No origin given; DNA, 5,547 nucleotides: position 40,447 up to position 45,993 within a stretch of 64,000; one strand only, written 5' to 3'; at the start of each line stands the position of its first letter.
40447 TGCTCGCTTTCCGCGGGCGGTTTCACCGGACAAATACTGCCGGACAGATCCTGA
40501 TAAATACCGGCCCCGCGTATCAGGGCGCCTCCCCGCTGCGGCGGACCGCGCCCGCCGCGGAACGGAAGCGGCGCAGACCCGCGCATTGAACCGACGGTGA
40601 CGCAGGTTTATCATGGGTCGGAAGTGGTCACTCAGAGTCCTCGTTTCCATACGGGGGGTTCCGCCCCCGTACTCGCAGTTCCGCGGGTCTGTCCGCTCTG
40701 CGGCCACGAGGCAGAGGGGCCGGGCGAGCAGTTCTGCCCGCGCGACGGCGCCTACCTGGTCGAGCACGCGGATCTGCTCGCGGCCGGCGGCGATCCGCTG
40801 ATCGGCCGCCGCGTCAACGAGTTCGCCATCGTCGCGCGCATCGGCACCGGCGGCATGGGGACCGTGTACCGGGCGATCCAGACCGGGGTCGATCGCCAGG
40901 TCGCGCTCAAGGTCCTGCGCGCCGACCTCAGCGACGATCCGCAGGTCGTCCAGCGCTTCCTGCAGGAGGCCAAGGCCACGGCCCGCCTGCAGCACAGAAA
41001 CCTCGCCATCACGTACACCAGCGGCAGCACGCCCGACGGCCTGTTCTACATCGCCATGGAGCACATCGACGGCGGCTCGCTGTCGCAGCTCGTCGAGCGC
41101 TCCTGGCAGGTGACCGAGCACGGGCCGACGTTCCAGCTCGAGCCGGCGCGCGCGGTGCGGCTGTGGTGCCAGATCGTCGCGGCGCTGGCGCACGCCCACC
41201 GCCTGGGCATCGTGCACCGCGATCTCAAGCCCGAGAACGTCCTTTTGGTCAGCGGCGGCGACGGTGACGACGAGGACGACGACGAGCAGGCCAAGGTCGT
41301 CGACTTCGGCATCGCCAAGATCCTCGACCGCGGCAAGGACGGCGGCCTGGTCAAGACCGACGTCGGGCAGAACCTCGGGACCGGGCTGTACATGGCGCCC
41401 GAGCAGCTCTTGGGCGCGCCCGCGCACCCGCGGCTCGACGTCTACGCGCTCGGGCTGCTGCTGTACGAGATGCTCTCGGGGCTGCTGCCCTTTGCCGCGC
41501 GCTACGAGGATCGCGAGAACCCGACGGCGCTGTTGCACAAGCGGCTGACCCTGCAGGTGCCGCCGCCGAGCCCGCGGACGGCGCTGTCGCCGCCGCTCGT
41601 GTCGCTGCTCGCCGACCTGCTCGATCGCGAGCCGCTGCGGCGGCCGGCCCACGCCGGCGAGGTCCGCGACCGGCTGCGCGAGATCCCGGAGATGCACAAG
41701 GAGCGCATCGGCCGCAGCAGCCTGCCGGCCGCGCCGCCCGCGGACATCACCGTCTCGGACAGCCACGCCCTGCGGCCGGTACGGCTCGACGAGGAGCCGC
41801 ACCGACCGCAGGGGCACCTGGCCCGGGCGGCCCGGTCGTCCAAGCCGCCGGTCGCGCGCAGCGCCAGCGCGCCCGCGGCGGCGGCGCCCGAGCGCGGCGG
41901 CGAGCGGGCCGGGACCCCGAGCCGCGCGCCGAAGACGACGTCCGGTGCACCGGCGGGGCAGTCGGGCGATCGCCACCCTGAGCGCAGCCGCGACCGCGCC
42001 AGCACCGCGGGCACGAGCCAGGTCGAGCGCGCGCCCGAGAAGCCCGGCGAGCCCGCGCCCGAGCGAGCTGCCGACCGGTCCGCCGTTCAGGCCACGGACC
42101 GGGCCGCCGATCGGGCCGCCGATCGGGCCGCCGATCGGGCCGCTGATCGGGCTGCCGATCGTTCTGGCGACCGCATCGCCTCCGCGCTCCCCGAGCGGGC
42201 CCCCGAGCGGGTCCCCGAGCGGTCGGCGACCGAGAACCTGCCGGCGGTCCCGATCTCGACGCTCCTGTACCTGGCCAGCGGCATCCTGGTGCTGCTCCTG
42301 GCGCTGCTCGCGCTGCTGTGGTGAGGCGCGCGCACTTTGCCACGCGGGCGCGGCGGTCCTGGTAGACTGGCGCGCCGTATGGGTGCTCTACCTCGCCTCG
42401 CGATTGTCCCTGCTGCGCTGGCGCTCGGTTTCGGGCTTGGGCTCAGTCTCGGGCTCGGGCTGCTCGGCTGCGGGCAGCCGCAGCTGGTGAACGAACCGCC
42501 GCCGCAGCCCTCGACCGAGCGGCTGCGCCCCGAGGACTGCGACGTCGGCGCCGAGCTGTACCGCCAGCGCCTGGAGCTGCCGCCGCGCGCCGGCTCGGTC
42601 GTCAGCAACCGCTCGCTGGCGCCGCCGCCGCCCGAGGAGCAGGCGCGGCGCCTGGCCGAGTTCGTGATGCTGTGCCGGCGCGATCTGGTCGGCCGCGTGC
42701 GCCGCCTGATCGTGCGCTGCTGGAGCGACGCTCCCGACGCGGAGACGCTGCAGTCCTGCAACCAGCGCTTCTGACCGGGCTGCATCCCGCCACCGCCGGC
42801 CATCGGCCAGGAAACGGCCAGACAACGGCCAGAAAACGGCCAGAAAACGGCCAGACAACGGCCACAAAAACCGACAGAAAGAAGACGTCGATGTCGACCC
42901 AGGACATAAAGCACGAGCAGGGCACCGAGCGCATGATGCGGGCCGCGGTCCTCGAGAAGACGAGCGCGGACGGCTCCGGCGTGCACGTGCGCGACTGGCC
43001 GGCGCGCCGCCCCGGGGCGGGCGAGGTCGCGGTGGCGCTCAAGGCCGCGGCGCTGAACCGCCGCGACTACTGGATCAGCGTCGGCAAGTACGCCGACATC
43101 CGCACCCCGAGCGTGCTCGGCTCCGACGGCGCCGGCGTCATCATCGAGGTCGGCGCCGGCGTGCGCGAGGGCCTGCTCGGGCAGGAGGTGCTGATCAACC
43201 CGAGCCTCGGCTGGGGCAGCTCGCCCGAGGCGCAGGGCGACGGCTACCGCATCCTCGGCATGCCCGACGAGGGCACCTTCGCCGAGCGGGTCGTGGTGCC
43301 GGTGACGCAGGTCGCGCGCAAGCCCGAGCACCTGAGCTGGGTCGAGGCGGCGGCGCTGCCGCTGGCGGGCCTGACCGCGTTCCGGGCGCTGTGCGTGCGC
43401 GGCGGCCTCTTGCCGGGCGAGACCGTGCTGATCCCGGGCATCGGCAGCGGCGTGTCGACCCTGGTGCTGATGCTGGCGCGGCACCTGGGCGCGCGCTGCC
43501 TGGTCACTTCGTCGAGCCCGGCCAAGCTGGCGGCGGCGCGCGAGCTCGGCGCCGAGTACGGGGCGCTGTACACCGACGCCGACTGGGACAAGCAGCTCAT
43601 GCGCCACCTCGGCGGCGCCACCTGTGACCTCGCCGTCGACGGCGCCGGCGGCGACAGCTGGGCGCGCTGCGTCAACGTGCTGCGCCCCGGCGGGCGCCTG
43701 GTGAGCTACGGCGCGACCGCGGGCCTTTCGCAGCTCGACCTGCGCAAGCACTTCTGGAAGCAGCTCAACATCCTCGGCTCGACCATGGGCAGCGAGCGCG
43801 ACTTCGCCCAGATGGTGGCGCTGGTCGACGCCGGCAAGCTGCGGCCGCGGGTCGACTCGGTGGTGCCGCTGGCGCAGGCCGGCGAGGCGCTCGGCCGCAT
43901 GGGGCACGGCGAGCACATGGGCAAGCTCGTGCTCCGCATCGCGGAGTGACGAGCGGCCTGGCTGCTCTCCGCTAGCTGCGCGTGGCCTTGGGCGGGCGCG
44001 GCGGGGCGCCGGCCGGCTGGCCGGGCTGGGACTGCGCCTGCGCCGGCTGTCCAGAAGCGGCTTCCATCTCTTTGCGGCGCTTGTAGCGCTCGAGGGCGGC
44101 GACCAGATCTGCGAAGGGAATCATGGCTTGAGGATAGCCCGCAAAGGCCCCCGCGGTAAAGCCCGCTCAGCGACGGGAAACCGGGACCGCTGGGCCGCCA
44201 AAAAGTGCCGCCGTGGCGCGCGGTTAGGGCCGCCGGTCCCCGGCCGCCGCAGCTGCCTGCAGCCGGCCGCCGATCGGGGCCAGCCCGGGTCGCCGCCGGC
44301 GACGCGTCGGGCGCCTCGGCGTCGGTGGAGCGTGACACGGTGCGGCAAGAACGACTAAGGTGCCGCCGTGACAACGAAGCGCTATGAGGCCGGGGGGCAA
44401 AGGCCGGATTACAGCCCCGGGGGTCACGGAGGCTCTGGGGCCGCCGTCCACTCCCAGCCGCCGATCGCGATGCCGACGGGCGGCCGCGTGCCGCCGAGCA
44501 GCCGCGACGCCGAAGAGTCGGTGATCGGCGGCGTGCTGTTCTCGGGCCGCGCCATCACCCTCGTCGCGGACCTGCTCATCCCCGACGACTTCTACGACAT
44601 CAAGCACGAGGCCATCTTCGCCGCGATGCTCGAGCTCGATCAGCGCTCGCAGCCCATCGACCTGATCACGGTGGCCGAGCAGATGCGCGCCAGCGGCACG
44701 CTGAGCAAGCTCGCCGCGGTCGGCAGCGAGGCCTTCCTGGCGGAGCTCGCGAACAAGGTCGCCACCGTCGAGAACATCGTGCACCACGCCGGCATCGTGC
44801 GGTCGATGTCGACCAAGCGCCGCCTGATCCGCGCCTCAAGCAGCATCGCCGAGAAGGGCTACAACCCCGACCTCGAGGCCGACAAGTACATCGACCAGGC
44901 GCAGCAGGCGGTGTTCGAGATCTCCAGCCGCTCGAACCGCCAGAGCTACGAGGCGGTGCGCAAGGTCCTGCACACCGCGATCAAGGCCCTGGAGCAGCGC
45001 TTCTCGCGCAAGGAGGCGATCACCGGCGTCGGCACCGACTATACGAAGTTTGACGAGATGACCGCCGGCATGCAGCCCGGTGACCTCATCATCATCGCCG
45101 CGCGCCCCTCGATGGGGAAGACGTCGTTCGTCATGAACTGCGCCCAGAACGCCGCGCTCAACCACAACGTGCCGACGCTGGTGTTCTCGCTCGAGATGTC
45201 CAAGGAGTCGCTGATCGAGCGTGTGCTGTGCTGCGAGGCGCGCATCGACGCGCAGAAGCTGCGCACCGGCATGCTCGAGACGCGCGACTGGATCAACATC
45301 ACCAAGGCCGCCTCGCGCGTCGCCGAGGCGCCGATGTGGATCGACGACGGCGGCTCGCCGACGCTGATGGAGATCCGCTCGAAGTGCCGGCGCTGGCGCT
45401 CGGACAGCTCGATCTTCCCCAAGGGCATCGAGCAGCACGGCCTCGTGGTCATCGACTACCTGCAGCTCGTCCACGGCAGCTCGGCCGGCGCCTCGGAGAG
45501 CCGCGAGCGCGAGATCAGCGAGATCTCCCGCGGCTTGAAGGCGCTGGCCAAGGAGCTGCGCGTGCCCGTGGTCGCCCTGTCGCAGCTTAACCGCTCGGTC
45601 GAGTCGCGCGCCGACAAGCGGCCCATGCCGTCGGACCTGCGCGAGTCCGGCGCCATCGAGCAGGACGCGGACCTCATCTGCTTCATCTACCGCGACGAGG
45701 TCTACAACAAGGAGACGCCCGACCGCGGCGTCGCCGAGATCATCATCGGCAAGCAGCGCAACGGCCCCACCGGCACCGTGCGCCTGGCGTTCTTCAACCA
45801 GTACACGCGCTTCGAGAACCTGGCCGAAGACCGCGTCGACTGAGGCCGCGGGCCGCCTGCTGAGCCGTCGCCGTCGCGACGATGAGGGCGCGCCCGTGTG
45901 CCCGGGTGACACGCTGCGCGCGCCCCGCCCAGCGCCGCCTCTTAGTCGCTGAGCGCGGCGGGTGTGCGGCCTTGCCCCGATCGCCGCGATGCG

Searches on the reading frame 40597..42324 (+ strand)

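Call 51: search_protein_families(library=pfam, proteins=[window:40597-42324:+], max_evalue=0.001)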
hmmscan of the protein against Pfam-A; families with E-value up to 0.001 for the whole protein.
window:40597-42324:+ (575 aa): 2 families
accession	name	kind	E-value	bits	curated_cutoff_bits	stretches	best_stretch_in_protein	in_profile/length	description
PF00069.31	Pkinase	-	1.5e-45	156.1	31.7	1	78-351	3-253/263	Protein kinase domain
PF07714.23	PK_Tyr_Ser-Thr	-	4.9e-25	88.7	23.1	1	79-350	4-249/258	Protein tyrosine and serine/threonine kinase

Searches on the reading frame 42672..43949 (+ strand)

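Call 51: search_protein_families(library=pfam, proteins=[window:42672-43949:+], max_evalue=0.001)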
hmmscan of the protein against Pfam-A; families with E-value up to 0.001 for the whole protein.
window:42672-43949:+ (425 aa): 3 families
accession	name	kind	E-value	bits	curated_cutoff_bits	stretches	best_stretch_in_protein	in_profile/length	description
PF00107.32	ADH_zinc_N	-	8.8e-25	87.6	31.8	1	260-386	1-128/129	Zinc-binding dehydrogenase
PF13602.12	ADH_zinc_N_2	-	1.1e-21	78.6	27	1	292-421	1-134/134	Zinc-binding dehydrogenase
PF08240.17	ADH_N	-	2.8e-16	60.1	23.5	1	115-219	1-104/104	Alcohol dehydrogenase GroES-like domain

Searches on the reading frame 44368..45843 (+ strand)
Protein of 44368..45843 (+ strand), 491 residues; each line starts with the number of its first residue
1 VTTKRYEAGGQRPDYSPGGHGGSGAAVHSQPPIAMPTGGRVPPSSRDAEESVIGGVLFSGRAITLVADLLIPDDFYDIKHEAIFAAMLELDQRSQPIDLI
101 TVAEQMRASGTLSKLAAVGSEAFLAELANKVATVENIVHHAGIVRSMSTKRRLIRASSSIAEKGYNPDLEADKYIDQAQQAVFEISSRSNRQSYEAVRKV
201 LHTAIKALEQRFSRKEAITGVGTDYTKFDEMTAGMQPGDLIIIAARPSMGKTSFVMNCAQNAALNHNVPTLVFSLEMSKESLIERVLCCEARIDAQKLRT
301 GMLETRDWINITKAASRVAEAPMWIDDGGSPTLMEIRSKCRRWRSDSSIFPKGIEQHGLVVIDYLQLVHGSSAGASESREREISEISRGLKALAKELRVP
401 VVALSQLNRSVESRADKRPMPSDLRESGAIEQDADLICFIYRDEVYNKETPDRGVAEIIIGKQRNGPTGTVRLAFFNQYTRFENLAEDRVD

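Call 51: search_protein_families(library=pfam, proteins=[window:44368-45843:+], max_evalue=0.001)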
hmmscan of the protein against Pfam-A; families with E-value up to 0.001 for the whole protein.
window:44368-45843:+ (491 aa): 4 families
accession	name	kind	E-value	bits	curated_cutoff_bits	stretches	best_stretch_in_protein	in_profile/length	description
PF03796.21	DnaB_C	-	7.1e-106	353.7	27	1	220-484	1-255/255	DnaB-like helicase C terminal domain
PF00772.26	DnaB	-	4.1e-27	94.7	23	1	42-145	2-102/103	DnaB-like helicase N terminal domain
PF13481.12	AAA_25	-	1e-07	32.2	27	1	235-407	29-190/195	AAA domain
PF06745.19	ATPase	-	0.00028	20.8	26.6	0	226-289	6-70/231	KaiC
